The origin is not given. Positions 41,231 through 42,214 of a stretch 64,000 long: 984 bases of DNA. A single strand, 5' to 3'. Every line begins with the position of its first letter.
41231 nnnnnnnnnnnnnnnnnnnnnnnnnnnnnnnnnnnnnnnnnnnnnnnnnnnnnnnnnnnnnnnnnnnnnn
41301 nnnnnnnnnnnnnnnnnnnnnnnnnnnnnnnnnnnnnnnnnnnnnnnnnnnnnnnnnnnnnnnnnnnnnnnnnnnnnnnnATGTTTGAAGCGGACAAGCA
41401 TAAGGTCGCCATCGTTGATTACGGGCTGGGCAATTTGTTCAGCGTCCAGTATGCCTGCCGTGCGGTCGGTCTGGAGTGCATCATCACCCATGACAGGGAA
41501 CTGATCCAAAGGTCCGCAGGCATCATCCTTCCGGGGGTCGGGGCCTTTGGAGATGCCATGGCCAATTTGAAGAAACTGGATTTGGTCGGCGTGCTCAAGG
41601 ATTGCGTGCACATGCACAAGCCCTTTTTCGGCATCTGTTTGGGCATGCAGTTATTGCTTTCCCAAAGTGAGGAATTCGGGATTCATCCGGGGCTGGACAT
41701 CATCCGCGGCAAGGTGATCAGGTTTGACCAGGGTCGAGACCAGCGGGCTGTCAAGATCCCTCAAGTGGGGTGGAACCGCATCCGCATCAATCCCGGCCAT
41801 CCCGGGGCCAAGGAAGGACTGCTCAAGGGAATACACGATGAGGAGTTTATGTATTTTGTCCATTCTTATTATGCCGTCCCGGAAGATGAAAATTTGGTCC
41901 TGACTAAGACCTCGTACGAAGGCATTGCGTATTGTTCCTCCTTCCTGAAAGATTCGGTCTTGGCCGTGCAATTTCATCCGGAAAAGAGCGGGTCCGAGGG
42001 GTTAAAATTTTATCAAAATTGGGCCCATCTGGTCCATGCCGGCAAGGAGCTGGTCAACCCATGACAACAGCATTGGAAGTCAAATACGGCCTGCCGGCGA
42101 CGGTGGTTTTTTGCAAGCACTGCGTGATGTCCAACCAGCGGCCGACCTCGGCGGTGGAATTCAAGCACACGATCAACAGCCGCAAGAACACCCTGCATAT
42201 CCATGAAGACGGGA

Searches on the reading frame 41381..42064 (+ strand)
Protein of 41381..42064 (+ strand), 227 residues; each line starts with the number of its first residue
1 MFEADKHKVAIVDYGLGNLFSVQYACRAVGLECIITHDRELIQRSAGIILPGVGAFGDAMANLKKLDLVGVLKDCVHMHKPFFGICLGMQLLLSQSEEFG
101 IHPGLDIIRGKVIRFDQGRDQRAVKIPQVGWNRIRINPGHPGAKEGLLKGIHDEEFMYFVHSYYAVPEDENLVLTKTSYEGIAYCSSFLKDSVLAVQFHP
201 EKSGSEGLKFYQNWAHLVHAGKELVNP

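Call 59: search_protein_families(library=pfam, proteins=[window:41381-42064:+], max_evalue=0.001)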
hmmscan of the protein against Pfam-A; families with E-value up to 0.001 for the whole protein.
window:41381-42064:+ (227 aa): 3 families
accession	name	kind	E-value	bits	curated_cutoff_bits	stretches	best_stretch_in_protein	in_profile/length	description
PF00117.34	GATase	-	6.5e-18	65.5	22.8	1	11-207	2-178/190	Glutamine amidotransferase class-I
PF01174.25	SNO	-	5.7e-05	23.5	27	0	26-120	15-108/188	SNO glutamine amidotransferase family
PF07722.19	Peptidase_C26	-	0.00049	20.4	20.5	0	72-92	98-118/219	Peptidase C26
